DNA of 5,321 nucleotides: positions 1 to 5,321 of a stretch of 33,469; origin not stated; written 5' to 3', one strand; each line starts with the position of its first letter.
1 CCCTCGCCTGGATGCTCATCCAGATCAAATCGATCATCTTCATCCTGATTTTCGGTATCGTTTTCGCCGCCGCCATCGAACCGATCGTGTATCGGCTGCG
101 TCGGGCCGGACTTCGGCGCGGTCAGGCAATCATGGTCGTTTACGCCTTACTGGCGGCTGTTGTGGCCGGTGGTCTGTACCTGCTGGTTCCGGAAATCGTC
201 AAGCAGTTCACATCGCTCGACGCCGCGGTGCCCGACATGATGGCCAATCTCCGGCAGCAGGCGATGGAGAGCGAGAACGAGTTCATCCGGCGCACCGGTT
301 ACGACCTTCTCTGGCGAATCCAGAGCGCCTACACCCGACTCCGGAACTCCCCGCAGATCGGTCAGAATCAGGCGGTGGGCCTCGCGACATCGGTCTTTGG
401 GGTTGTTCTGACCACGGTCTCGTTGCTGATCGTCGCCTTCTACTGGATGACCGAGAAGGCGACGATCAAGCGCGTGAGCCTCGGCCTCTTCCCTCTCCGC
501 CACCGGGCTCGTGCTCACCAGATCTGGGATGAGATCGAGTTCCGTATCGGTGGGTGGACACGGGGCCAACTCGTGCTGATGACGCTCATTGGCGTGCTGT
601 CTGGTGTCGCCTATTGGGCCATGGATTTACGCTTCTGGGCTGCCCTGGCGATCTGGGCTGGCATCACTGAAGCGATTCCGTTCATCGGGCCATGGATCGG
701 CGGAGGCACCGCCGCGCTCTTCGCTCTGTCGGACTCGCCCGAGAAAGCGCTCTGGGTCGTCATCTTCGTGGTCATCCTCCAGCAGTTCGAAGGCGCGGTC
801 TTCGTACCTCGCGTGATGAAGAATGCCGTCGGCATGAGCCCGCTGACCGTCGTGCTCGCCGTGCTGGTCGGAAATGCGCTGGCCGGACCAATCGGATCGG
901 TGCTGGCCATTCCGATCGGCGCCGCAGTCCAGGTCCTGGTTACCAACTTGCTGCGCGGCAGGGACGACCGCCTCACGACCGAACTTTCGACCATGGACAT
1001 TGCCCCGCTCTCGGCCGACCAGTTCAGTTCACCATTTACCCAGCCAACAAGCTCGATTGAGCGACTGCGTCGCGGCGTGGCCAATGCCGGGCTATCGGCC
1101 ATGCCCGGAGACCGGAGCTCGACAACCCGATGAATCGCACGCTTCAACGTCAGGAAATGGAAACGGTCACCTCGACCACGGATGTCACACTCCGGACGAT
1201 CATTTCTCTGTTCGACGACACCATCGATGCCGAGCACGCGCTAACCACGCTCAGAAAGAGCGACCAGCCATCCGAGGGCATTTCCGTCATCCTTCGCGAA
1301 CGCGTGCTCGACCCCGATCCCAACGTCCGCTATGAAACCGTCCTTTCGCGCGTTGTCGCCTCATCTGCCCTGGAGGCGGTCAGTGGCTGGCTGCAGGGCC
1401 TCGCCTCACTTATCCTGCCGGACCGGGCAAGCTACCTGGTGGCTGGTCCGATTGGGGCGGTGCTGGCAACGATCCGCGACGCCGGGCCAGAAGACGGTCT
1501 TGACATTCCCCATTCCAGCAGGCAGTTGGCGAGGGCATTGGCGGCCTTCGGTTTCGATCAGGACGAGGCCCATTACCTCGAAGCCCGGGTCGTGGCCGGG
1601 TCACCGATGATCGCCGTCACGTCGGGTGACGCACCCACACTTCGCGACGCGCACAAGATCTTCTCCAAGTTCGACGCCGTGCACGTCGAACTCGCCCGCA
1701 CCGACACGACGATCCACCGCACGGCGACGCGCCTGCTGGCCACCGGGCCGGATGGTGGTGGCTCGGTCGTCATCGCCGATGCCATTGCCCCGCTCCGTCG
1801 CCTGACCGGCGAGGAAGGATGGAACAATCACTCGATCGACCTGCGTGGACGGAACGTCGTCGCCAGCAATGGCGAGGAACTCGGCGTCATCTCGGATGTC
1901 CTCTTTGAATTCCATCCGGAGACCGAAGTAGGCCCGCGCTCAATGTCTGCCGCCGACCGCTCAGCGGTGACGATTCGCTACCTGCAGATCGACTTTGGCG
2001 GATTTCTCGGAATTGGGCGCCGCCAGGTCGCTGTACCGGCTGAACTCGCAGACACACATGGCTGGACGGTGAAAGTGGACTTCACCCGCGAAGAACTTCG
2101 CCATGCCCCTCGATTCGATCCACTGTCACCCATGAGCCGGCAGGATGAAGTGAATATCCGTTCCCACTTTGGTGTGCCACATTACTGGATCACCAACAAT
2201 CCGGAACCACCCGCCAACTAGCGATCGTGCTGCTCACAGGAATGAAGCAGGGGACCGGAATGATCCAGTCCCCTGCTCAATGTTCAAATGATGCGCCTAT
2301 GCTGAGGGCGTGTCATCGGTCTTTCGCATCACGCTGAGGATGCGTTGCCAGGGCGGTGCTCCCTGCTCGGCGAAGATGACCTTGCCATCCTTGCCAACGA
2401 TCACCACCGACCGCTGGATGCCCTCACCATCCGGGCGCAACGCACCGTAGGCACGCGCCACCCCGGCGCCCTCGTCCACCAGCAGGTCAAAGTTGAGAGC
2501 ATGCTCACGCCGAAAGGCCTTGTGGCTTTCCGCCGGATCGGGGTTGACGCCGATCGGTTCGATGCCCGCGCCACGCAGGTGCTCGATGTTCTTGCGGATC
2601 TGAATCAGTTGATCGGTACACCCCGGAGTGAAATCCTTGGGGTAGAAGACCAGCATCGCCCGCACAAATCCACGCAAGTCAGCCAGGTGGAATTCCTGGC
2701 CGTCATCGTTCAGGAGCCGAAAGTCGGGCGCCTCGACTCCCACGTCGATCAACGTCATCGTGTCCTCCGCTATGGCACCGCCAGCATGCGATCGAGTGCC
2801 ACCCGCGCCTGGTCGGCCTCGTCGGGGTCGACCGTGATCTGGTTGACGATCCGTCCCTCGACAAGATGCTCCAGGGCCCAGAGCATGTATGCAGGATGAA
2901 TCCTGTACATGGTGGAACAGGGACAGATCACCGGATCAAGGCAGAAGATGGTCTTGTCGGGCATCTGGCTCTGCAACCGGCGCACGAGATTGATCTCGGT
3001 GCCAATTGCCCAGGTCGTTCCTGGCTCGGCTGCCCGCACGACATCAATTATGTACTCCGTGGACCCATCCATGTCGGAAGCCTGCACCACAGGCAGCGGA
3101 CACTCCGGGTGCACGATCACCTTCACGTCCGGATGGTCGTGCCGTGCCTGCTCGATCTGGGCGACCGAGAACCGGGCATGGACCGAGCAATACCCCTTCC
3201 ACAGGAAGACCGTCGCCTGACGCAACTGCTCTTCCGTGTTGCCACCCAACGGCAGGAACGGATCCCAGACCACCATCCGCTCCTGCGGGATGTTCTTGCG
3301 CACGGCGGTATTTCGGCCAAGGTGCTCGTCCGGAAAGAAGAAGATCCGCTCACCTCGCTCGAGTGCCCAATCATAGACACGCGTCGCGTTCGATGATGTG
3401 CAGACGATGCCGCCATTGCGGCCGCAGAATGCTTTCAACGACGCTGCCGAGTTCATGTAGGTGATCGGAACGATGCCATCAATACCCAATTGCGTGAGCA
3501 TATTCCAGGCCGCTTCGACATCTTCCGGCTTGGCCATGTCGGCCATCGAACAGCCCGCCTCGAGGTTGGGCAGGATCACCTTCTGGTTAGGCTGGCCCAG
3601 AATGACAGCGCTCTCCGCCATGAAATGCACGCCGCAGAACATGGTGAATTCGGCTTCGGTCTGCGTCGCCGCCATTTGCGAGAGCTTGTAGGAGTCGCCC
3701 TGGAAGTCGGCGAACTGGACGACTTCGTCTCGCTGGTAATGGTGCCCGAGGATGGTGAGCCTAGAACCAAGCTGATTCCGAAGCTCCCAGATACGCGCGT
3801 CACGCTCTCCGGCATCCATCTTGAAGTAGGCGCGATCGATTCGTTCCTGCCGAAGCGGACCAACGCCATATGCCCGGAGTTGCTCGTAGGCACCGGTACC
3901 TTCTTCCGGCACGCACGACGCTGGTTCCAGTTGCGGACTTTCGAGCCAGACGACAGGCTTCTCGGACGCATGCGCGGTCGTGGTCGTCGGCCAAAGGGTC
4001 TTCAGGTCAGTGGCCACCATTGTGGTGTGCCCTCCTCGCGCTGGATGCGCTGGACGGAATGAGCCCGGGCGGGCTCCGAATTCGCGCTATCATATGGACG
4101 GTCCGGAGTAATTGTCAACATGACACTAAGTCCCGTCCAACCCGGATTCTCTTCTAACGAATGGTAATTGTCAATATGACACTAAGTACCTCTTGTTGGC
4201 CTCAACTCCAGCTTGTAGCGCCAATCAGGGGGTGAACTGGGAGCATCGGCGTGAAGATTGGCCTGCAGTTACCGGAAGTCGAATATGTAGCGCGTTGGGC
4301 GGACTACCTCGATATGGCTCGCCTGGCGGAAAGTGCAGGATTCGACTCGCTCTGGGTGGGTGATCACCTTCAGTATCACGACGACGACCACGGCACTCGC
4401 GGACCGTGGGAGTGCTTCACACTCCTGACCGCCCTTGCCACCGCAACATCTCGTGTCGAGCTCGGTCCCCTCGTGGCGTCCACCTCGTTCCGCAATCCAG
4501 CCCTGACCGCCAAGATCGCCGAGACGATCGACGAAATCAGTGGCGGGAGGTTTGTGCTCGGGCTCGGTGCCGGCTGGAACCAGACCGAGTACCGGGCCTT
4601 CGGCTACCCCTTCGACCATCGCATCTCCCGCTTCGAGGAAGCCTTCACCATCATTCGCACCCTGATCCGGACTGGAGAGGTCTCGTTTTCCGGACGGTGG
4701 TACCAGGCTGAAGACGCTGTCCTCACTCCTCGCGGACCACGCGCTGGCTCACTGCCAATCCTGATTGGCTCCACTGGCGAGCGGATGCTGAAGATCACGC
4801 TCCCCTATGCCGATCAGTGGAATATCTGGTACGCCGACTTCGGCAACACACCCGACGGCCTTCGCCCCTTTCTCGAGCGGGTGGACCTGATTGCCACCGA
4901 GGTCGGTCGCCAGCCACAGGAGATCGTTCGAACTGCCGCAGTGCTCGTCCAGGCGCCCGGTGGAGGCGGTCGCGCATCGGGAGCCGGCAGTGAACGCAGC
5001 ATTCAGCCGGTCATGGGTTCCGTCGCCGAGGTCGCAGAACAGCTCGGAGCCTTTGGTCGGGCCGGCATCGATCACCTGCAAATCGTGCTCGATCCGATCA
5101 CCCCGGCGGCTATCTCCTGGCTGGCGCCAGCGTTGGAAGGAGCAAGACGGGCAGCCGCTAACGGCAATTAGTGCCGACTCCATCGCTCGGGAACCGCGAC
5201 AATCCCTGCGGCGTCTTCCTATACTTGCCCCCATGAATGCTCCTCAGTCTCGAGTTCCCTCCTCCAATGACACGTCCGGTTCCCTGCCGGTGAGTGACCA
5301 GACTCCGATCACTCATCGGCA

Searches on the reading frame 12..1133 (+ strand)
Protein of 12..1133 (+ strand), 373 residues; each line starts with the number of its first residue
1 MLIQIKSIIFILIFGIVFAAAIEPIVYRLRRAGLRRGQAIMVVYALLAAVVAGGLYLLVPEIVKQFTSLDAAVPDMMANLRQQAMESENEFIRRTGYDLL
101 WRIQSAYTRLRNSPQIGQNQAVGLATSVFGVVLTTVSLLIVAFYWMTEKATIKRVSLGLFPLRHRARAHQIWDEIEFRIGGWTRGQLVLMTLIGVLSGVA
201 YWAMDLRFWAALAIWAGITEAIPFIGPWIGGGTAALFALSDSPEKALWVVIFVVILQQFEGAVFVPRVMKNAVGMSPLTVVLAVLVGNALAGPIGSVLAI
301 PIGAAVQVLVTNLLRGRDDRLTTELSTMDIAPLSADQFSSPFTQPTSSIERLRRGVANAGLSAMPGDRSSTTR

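Call 71: search_protein_families(library=pfam, proteins=[window:12-1133:+], max_evalue=0.00001)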
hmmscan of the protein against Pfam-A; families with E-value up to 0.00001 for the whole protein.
window:12-1133:+ (373 aa): 1 family
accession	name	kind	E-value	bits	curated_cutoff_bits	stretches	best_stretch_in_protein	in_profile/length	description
PF01594.21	AI-2E_transport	-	1.6e-56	192.3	34.3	1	4-312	16-325/327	AI-2E family transporter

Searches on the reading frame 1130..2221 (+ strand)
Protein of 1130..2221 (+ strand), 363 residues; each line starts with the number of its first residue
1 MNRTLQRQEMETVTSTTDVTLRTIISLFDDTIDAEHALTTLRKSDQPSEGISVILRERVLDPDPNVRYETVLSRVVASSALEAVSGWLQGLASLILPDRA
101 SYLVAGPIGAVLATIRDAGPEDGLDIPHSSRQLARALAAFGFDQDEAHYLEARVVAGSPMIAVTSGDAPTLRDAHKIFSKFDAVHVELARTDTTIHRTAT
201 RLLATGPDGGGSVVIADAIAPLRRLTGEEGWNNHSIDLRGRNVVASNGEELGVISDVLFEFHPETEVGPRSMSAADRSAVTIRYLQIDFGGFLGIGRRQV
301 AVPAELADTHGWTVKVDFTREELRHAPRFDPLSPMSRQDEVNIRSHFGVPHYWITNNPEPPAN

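Call 71: search_protein_families(library=pfam, proteins=[window:1130-2221:+], max_evalue=0.00001)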
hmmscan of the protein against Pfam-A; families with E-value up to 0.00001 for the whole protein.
window:1130-2221:+ (363 aa): 1 family
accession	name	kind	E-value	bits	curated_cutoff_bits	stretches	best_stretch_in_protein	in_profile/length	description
PF05239.21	PRC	-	1e-09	38.7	21.2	0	237-261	8-32/78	PRC-barrel domain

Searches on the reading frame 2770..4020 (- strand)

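Call 71: search_protein_families(library=pfam, proteins=[window:2770-4020:-], max_evalue=0.00001)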
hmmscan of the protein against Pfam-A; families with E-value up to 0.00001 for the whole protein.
window:2770-4020:- (416 aa): 1 family
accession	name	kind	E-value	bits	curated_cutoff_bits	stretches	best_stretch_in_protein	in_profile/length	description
PF02445.21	NadA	-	2.1e-97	326.2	27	1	77-414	3-295/295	Quinolinate synthetase A protein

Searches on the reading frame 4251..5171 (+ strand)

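Call 71: search_protein_families(library=pfam, proteins=[window:4251-5171:+], max_evalue=0.00001)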
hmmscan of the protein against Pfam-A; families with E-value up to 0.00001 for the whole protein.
window:4251-5171:+ (306 aa): 1 family
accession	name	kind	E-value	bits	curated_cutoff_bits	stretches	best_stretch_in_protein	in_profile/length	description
PF00296.26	Bac_luciferase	-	1.6e-49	169.4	27.9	1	14-233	20-228/314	Luciferase-like monooxygenase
